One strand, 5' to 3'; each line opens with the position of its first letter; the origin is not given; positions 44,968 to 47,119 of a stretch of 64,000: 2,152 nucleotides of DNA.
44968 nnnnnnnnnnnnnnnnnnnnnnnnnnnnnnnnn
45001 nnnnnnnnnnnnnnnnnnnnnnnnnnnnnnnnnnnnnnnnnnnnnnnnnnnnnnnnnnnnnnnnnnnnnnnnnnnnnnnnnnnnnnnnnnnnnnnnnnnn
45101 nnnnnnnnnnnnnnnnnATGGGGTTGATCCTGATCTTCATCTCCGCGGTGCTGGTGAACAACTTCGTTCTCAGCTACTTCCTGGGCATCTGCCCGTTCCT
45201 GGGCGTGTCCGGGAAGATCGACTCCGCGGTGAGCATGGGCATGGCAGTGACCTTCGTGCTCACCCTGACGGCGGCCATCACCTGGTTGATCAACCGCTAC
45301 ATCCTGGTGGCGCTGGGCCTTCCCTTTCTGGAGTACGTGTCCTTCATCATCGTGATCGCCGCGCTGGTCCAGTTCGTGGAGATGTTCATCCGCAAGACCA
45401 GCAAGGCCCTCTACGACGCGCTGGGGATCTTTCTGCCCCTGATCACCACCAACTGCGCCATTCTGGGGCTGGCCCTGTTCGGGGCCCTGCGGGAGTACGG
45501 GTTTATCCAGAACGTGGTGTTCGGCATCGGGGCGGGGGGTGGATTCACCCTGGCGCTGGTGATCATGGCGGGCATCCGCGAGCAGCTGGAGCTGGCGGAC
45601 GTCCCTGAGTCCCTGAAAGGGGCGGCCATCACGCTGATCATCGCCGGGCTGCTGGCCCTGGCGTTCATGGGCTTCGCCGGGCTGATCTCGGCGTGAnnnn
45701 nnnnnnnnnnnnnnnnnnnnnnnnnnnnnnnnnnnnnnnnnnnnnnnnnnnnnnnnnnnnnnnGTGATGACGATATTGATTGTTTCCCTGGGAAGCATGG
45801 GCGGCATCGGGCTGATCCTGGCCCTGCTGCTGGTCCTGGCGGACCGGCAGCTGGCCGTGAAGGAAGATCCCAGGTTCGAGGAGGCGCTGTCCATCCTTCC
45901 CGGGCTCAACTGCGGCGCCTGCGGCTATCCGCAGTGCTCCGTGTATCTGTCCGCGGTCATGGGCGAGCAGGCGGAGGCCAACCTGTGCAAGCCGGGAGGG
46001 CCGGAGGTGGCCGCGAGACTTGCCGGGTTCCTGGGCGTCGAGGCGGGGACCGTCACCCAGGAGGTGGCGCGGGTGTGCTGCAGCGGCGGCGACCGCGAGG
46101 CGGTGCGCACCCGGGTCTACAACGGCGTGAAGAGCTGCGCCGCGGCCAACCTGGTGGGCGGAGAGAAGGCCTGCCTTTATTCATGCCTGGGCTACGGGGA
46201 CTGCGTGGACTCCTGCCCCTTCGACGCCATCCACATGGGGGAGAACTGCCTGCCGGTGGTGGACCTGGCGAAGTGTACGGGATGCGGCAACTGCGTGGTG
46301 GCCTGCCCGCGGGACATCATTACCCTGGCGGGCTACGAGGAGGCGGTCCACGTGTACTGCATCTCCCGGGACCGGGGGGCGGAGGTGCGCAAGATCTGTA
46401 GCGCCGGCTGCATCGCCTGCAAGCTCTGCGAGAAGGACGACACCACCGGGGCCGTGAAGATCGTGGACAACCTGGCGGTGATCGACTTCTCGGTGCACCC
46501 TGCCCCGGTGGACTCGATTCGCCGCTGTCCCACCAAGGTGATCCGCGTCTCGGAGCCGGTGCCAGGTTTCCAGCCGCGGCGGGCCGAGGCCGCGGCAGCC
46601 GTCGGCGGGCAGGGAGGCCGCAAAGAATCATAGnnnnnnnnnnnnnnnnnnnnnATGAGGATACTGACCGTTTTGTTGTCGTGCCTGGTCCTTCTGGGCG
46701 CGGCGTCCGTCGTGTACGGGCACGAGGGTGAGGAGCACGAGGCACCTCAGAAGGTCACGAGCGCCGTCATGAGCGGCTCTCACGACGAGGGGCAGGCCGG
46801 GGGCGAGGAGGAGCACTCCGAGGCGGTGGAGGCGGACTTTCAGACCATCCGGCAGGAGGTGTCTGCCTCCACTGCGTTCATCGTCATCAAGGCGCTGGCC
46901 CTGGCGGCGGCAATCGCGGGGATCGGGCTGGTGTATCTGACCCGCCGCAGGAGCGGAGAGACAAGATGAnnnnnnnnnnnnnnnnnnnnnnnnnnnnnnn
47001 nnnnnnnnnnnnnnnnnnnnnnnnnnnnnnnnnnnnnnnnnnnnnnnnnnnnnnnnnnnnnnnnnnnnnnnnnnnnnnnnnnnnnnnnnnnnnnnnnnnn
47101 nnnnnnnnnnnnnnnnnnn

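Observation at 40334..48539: rnfCDGEAB sits in a metal-operator-controlled unit, flanked by a CCAHH membrane protein, a His-rich anchored protein, a cytochrome b and RseC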

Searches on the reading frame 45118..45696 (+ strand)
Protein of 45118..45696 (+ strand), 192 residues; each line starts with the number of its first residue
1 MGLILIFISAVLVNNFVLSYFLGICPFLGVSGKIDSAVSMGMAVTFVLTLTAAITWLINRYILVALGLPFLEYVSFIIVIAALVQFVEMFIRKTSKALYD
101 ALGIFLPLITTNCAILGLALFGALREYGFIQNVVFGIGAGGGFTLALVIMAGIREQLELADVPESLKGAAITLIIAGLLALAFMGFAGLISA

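Call 3: search_protein_families(library=pfam, proteins=[window:45118-45696:+], max_evalue=0.01)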
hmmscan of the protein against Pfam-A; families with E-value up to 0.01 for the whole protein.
window:45118-45696:+ (192 aa): 1 family
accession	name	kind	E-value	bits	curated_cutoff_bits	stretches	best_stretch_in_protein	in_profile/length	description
PF02508.19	Rnf-Nqr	-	3.3e-60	203.5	23.8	1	4-190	2-174/174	Rnf-Nqr subunit, membrane protein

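Call 7: search_protein_families(library=ncbifam, proteins=[window:45118-45696:+], max_evalue=0.01)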
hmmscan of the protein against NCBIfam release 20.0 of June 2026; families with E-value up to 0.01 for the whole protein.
window:45118-45696:+ (192 aa): 11 families
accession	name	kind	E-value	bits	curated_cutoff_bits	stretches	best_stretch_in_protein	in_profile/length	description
TIGR01943.1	rnfA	subfamily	3.4e-77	259.2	229.3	1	3-190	3-190/190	RnfABCDGE type electron transport complex subunit A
NF003481.0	PRK05151.1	equivalog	4.3e-73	245.6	240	1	3-191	4-192/193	electron transport complex subunit RsxA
TIGR01940.1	nqrE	equivalog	1.7e-59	201.6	247.55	1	3-189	3-199/200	NADH:ubiquinone reductase (Na(+)-transporting) subunit E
NF041835.1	rnfA_Methano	equivalog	5.2e-58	196.7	300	1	3-190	6-193/195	Rnf electron transport complex subunit RnfA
NF002200.0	PRK01061.1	equivalog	7.1e-55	186.3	351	1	3-189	11-209/250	Na(+)-translocating NADH-quinone reductase subunit E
NF009108.0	PRK12456.1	equivalog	1e-43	149.8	398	1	4-189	6-197/199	Na(+)-translocating NADH-quinone reductase subunit E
TIGR01948.1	rnfE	subfamily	3.4e-28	98.6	213.4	1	6-158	3-149/196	RnfABCDGE type electron transport complex subunit E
NF009070.0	PRK12405.1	subfamily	9.4e-28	96.9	184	1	6-157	7-152/231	electron transport complex subunit RsxE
NF041839.1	rnfE_Methano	equivalog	6.3e-21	75.1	350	1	7-161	6-154/203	Rnf electron transport complex subunit RnfE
NF006777.0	PRK09292.1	equivalog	1.7e-17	63.9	235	1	6-157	10-155/209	NADH:ubiquinone reductase (Na(+)-transporting) subunit D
TIGR01939.1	nqrD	equivalog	1.3e-16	61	244.85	1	6-157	9-154/207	NADH:ubiquinone reductase (Na(+)-transporting) subunit D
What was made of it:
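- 45118..45696 (+): rnfA. TIGR01943 scores 259 bits against a cut-off of 229 (call 7).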

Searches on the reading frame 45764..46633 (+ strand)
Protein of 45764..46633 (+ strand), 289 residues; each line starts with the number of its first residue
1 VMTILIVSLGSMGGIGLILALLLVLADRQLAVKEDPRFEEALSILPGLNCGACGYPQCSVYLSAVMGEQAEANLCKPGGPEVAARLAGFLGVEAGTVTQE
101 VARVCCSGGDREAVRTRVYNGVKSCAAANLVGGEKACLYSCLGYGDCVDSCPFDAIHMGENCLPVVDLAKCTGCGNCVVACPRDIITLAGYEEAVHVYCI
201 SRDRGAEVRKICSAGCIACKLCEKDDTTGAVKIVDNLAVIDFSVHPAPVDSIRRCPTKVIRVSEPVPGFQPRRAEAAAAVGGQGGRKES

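Call 3: search_protein_families(library=pfam, proteins=[window:45764-46633:+], max_evalue=0.01)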
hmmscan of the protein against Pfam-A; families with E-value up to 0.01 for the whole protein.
window:45764-46633:+ (289 aa): 10 families
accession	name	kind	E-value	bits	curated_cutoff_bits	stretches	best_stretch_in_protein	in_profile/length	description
PF04060.18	FeS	-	2.1e-10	40.6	23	1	45-77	1-33/33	Putative Fe-S cluster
PF00037.32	Fer4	-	1.2e-08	34.8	21.1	1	164-187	1-24/24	4Fe-4S binding domain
PF14697.11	Fer4_21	-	9.9e-07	29.2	35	1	140-188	7-59/59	4Fe-4S dicluster domain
PF12837.12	Fer4_6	-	2.8e-06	27.4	25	1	164-186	2-24/24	4Fe-4S binding domain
PF13237.11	Fer4_10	-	2.9e-06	27.5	25.5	2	140-182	8-53/53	4Fe-4S dicluster domain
PF25160.1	LdpA_Fe-S-bd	-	3.3e-06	27.2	27.6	1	147-191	9-48/49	LdpA Fe-S cluster-binding domain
PF12797.12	Fer4_2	-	7.2e-05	23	24.5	1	164-182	3-21/22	4Fe-4S binding domain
PF12838.12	Fer4_7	-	8.5e-05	23.4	27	1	170-224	1-46/52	4Fe-4S dicluster domain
PF13187.11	Fer4_9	-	0.00011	22.6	27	1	141-185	2-51/52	4Fe-4S dicluster domain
PF12800.12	Fer4_4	-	0.00077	20.1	24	1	169-183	2-16/17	4Fe-4S binding domain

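Call 7: search_protein_families(library=ncbifam, proteins=[window:45764-46633:+], max_evalue=0.01)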
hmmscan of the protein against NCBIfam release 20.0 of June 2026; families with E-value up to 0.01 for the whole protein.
window:45764-46633:+ (289 aa): 55 families (the best 25 are shown)
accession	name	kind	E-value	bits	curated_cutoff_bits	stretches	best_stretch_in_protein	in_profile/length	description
NF041836.1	rnfB_Methano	equivalog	2.7e-67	227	445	1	2-261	4-263/265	Rnf electron transport complex subunit RnfB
NF005505.0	PRK07118.1-4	equivalog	2e-66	224.2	378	1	1-261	3-263/265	Fe-S cluster domain-containing protein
NF005503.0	PRK07118.1-2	equivalog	1.1e-64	218.6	252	1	5-266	2-269/292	RnfABCDGE type electron transport complex subunit B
NF005504.0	PRK07118.1-3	equivalog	1.2e-64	218.5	437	1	3-263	2-268/293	Fe-S cluster domain-containing protein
NF005506.0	PRK07118.1-5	equivalog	8e-52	176.4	388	1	3-260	4-262/279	Fe-S cluster domain-containing protein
NF003475.0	PRK05113.1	equivalog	1.5e-22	80.4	203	2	3-101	2-99/190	electron transport complex subunit RsxB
TIGR01944.1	rnfB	subfamily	5.5e-22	78.2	68.7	1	5-194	4-168/190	RnfABCDGE type electron transport complex subunit B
NF006446.0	PRK08764.1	equivalog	7.3e-12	45.4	220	2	43-97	14-68/139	Rnf electron transport complex subunit RnfB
NF005415.0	PRK06991.1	equivalog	9.2e-11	41.9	281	2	44-94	14-64/284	electron transport complex subunit RsxB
TIGR02700.1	flavo_MJ0208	hypoth_equivalog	7.9e-08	31.9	251.35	1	141-201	150-208/234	dihydromethanopterin reductase (acceptor)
NF045874.1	Vhu_polyferre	exception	2.6e-06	26.4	600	1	140-191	129-179/381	F420-non-reducing hydrogenase associated-polyferredoxin VhuB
NF041778.1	hetero_SS_HdrA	equivalog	5.1e-06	24.6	1400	1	141-193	589-640/771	ferredoxin:CoB-CoM heterodisulfide reductase subunit HdrA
TIGR01971.1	NuoI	subfamily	6e-06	25.8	113.05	1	166-190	78-102/121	NADH-quinone oxidoreductase, chain I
NF004859.0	PRK06214.1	equivalog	7.6e-06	24.8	432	1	25-87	76-138/539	sulfite reductase subunit alpha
NF058577.1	FdxA_fam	equivalog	8.4e-06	25.9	65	1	140-184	8-51/52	4Fe-4S ferredoxin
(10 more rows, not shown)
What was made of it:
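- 45767..46633 (+): rnfB (long, poly-ferredoxin type, 22 Cys). The best-scoring models are NF041836 (Methanosarcina-type RnfB, 227 bits) and NF005505 (224 bits), both below their own cut-offs (call 7).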

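Call 65: find_homologous_proteins(query=window:45767-46633:+, max_evalue=1e-40)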
Query window:45767-46633:+ (288 aa): 960 proteins with E <= 1e-40 among 8000 candidates; the best 120 are listed.
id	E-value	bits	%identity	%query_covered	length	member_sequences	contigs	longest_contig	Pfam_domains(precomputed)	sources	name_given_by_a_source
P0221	2.1e-187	640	100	100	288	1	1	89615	PF14697.12,PF04060.19,PF12837.13,PF00037.33,PF25160.2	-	-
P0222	2.0e-143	495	80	93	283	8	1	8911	PF14697.12,PF04060.19,PF12837.13,PF00037.33,PF12838.13,PF25160.2,PF13187.12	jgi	jgi:RnfABCDGE-type electron transport complex B subunit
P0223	8.6e-142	490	78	95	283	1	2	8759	PF14697.12,PF04060.19,PF12837.13,PF00037.33,PF12838.13,PF13237.12,PF13187.12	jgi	jgi:RnfABCDGE-type electron transport complex B subunit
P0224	1.9e-138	479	80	90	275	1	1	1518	PF14697.12,PF04060.19,PF12837.13,PF00037.33,PF12838.13,PF25160.2,PF13237.12,PF13187.12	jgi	jgi:RnfABCDGE-type electron transport complex B subunit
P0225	1.1e-136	473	79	93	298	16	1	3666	PF14697.12,PF04060.19,PF12837.13,PF00037.33,PF12838.13,PF25160.2,PF13237.12,PF13187.12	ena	-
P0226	4.3e-124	432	70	93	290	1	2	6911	PF14697.12,PF04060.19,PF12837.13,PF00037.33,PF25160.2,PF13237.12,PF13187.12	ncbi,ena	-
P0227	6.8e-124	431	68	97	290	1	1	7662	PF14697.12,PF12797.13,PF04060.19,PF12837.13,PF00037.33,PF12838.13,PF25160.2,PF13237.12,PF13187.12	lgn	-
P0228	6.4e-120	418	66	99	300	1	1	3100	PF14697.12,PF12797.13,PF04060.19,PF12837.13,PF00037.33,PF12838.13,PF13187.12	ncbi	-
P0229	1.4e-116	407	63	97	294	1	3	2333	PF14697.12,PF04060.19,PF12837.13,PF00037.33,PF12838.13,PF25160.2,PF13187.12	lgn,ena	-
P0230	1.7e-115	404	64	93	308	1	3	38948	PF14697.12,PF12797.13,PF04060.19,PF12837.13,PF00037.33,PF12838.13,PF13237.12,PF13187.12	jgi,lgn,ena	-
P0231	7.3e-115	402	66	94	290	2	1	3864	PF14697.12,PF12797.13,PF04060.19,PF12837.13,PF00037.33,PF12838.13,PF25160.2,PF13237.12,PF13187.12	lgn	-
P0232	1.1e-114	401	64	95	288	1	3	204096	PF14697.12,PF12797.13,PF04060.19,PF12837.13,PF00037.33,PF12838.13,PF13237.12,PF13187.12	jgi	-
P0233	1.2e-114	401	64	96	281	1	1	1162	PF14697.12,PF12797.13,PF04060.19,PF12837.13,PF00037.33,PF12838.13,PF13237.12,PF13187.12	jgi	jgi:RnfABCDGE-type electron transport complex B subunit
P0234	2.2e-114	400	65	96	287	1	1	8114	PF14697.12,PF04060.19,PF12837.13,PF00037.33,PF12838.13,PF13237.12,PF13187.12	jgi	jgi:RnfABCDGE-type electron transport complex B subunit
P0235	3.2e-114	399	65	94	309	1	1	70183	PF14697.12,PF12797.13,PF04060.19,PF12837.13,PF00037.33,PF12838.13,PF13187.12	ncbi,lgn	-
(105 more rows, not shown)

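Call 66: find_encoding_contigs(protein=P0222, flank=9000, max_places=3)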
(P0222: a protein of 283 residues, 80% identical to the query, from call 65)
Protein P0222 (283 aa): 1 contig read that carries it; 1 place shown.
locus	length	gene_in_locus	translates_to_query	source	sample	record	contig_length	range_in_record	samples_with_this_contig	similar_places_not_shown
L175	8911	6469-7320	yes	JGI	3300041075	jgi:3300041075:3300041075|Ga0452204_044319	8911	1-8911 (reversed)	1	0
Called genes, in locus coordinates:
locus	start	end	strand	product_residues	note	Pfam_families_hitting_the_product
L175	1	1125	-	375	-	?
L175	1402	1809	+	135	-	-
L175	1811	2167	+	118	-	-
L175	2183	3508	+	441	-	PF13375:RnfC_N, PF01512:Complex1_51K, PF10531:SLBB, PF13237:Fer4_10 (weak), PF12838:Fer4_7 (weak), PF13183:Fer4_8 (weak), PF13187:Fer4_9 (faint)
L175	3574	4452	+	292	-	PF03116:NQR2_RnfD_RnfE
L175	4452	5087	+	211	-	PF04205:FMN_bind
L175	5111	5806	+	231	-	PF02508:Rnf-Nqr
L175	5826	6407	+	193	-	PF02508:Rnf-Nqr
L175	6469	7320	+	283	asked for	PF04060:FeS, PF12838:Fer4_7 (faint), PF13187:Fer4_9 (weak), PF14697:Fer4_21 (weak), PF25160:LdpA_Fe-S-bd (weak), PF00037:Fer4 (weak), PF12837:Fer4_6 (weak)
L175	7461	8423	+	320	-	-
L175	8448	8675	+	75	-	-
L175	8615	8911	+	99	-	?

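Call 71: search_protein_families(library=pfam, proteins=[L175:1402-1809:+, L175:1811-2167:+, L175:7461-8423:+, L175:8615-8911:+], max_evalue=0.05)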
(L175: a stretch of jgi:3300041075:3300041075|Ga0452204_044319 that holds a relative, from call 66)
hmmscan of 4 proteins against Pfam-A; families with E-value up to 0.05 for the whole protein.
L175:1402-1809:+ (135 aa): 0 families

L175:1811-2167:+ (118 aa): 2 families
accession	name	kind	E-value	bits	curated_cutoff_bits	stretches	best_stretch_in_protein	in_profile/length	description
PF11666.13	DUF2933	-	0.0099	16.4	21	1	35-61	21-48/52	Protein of unknown function (DUF2933)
PF11992.13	TgpA_N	-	0.015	14.8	30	1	15-65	105-147/333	TgpA N-terminal domain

L175:7461-8423:+ (320 aa): 0 families

L175:8615-8911:+ (99 aa): 0 families

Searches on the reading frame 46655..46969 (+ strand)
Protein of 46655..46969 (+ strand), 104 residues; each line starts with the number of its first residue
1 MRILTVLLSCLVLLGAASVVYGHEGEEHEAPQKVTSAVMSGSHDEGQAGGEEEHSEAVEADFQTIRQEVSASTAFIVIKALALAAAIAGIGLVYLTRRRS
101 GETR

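Call 3: search_protein_families(library=pfam, proteins=[window:46655-46969:+], max_evalue=0.01)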
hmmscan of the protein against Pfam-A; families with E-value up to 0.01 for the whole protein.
window:46655-46969:+ (104 aa): 0 families

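Call 7: search_protein_families(library=ncbifam, proteins=[window:46655-46969:+], max_evalue=0.01)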
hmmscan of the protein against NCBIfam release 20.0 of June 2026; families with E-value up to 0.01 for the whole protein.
window:46655-46969:+ (104 aa): 0 families

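Call 63: search_protein_families(library=pfam, proteins=[window:46655-46969:+], max_evalue=0.1)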
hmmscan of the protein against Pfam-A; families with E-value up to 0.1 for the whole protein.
window:46655-46969:+ (104 aa): 0 families
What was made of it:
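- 46655..46969 (+): Small secreted protein with a C-terminal anchor; predicted mature N-terminus HEGEEHE. No family matches (calls 3, 7, 63).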
